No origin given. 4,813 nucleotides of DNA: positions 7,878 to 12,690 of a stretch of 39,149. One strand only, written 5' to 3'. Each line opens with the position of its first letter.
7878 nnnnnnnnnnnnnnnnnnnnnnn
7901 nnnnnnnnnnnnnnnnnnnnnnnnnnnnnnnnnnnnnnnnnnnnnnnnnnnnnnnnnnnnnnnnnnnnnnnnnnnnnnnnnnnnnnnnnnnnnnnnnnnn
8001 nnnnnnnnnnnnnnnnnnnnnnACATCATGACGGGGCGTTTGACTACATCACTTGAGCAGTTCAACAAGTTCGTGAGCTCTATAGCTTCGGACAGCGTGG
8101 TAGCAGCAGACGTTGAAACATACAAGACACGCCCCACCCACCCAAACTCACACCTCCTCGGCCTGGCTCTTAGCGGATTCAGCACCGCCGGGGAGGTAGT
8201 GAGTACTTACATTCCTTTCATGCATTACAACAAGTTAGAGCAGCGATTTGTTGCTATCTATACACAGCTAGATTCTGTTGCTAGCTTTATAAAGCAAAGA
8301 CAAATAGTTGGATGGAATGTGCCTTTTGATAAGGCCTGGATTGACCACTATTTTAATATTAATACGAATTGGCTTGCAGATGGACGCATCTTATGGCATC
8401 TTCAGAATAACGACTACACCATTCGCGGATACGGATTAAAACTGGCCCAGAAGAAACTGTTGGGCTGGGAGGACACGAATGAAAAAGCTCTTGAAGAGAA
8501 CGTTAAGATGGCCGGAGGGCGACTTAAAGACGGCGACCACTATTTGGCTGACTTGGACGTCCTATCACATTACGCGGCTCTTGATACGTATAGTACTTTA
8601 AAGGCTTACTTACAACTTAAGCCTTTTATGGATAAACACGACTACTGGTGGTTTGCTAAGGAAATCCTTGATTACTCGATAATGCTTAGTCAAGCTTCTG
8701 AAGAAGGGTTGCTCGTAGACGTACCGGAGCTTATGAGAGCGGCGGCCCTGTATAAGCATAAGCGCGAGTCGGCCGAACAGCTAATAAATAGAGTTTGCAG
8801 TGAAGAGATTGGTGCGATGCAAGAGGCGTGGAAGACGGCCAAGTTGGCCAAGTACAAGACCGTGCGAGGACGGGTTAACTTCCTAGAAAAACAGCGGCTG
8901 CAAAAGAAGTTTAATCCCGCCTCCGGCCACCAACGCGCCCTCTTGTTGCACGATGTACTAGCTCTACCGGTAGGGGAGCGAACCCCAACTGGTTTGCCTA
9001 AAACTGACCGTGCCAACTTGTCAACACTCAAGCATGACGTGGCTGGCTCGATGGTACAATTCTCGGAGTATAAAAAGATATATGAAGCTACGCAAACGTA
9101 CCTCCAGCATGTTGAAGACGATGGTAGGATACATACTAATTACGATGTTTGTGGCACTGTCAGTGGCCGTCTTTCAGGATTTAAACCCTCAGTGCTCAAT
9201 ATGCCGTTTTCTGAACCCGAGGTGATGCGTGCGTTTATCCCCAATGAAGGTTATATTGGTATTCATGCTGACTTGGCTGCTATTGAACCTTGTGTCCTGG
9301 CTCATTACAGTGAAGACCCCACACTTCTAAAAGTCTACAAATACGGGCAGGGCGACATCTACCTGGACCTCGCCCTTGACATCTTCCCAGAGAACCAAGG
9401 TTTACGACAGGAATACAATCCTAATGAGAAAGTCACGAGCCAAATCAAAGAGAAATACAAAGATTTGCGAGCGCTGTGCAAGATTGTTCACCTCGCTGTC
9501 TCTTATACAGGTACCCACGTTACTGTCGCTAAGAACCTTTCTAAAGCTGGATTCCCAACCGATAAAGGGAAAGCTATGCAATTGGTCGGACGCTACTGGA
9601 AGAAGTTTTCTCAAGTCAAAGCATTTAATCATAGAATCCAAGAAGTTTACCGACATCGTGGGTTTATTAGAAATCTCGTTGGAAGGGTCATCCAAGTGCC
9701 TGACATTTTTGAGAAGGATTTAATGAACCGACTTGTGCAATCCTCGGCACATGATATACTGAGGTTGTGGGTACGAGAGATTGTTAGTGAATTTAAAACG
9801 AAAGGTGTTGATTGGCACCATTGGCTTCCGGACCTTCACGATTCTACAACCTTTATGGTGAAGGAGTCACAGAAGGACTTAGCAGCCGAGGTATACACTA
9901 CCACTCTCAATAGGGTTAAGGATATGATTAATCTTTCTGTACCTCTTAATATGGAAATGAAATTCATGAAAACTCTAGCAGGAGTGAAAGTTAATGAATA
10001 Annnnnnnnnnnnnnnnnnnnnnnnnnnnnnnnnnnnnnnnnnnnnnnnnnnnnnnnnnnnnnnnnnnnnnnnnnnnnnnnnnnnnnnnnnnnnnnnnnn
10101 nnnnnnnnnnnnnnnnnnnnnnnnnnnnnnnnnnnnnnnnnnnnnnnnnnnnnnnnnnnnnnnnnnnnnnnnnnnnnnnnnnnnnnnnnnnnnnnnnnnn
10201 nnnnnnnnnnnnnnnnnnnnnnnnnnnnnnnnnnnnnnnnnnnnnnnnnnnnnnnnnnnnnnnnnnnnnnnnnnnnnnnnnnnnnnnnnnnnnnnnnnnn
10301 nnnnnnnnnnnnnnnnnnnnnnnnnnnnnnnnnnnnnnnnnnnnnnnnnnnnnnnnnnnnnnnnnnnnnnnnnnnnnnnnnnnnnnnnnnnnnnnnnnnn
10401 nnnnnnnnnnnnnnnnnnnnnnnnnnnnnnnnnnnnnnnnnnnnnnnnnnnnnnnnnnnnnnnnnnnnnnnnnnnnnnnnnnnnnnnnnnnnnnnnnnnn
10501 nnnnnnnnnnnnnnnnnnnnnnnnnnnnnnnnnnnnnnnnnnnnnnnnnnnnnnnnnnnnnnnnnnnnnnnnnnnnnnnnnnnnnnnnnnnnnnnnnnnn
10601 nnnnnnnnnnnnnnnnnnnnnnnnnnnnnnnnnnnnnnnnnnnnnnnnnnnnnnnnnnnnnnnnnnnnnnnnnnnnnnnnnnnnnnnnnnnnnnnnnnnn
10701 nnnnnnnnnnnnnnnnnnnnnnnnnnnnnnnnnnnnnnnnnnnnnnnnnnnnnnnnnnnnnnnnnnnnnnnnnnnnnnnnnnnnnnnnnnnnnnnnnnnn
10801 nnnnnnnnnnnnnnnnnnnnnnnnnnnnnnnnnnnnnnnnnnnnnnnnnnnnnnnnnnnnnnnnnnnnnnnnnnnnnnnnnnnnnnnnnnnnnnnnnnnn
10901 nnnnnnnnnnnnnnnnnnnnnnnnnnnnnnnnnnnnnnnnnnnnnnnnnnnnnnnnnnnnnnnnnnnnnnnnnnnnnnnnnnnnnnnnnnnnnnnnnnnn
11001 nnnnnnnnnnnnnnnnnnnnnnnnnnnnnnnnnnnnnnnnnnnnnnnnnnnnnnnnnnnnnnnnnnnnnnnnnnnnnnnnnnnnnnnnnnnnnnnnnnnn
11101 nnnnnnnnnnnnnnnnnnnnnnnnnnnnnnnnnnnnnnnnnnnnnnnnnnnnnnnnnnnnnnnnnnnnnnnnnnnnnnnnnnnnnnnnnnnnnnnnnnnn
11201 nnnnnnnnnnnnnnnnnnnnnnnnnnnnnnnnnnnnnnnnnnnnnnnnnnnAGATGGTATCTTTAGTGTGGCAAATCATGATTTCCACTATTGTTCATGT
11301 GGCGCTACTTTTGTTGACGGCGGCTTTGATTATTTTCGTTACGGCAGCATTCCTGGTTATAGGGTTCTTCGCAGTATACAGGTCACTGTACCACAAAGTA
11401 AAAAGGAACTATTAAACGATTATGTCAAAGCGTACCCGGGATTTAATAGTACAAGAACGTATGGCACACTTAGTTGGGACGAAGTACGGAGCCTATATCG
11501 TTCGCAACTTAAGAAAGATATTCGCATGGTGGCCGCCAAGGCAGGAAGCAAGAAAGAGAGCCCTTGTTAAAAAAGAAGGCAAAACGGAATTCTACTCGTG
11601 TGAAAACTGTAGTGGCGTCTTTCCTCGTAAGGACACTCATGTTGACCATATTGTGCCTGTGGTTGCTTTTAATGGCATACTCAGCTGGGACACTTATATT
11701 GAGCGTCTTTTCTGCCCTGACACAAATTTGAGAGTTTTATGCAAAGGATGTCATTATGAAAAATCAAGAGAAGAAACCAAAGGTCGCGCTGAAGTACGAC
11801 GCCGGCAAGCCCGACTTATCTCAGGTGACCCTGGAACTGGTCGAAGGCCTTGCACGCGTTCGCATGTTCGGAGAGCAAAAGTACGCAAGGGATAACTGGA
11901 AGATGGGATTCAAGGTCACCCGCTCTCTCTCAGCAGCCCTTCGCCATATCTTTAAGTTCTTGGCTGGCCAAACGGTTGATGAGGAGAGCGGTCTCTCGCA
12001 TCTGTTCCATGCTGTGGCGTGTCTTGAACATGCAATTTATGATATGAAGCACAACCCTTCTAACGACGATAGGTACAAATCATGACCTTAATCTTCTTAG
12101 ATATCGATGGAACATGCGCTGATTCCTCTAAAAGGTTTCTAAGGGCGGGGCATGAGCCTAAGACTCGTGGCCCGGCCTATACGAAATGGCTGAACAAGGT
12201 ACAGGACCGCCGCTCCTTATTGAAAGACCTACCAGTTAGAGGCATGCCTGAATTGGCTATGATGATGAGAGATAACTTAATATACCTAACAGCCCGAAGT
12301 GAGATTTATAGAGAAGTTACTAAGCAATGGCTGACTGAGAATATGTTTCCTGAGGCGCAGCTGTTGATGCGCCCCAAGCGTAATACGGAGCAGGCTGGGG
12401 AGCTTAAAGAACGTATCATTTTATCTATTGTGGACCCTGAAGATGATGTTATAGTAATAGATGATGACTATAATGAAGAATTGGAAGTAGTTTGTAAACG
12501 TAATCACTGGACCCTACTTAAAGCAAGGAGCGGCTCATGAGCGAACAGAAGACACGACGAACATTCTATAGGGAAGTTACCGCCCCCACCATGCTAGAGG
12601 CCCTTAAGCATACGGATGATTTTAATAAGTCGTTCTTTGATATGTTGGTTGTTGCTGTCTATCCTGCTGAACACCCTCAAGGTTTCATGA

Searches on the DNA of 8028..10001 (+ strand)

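Call 47: search_rna_families(sources=[L005, L006, L008, L011, L025, L035, L057], threshold=gathering)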
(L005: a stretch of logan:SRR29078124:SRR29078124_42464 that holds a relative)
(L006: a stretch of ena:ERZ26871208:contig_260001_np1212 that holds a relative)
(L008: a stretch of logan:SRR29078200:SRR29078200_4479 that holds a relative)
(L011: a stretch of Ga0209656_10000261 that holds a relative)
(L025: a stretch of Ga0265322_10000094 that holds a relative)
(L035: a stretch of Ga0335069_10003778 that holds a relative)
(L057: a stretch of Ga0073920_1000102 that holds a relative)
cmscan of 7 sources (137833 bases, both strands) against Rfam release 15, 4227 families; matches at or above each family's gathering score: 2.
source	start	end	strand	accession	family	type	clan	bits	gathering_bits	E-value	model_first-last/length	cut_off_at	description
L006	16836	16910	+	RF00005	tRNA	Gene; tRNA;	CL00001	46.6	29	1.8e-06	1-71/71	no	tRNA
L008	11971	12045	+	RF00005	tRNA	Gene; tRNA;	CL00001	32.7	29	0.013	1-71/71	no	tRNA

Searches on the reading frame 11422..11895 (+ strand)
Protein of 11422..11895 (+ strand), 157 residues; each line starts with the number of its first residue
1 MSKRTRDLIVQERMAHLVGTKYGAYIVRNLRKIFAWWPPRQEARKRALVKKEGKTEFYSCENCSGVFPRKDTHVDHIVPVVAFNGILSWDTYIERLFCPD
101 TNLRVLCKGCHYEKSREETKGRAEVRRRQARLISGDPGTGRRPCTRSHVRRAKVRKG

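Call 68: search_protein_families(library=pfam, proteins=[window:11422-11895:+], max_evalue=0.01)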
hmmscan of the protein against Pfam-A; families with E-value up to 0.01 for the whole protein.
window:11422-11895:+ (157 aa): 1 family
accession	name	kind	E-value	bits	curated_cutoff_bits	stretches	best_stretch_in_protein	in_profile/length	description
PF01844.29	HNH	-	6.7e-07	29.8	21.4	1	60-90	1-31/47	HNH endonuclease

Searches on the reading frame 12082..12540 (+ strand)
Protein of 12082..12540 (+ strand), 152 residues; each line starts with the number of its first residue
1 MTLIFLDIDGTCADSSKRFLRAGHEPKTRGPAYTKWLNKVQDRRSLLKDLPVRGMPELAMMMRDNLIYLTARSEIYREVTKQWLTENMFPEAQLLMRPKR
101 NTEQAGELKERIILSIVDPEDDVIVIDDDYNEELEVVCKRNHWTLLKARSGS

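Call 12: search_protein_families(library=phrogs, proteins=[window:12082-12540:+], max_evalue=0.001)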
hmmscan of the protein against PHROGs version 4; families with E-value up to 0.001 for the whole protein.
window:12082-12540:+ (152 aa): 3 families
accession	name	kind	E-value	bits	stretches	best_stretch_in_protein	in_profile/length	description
phrog_415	-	other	3.6e-19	70.3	1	2-129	22-147/218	polynucleotide kinase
phrog_505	-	other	9.2e-10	39.4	1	3-131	163-274/295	polynucleotide kinase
phrog_3970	-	other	1.6e-05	25.8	1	3-135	89-215/231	polynucleotide kinase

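Call 68: search_protein_families(library=pfam, proteins=[window:12082-12540:+], max_evalue=0.01)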
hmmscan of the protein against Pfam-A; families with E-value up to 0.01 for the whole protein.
window:12082-12540:+ (152 aa): 3 families
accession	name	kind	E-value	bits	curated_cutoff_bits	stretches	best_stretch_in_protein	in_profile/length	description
PF25109.1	HAD_PNKP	-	7e-06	26.7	27.6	1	4-131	4-122/143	Polynucleotide kinase PNKP phosphatase domain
PF24694.1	LNS2_PITM1-3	-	7.2e-06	26.5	27.7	1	66-115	40-88/124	PITM 1-3, LNS2 domain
PF03767.20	Acid_phosphat_B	-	0.0006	19.8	27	1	3-112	79-187/230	HAD superfamily, subfamily IIIB (Acid phosphatase)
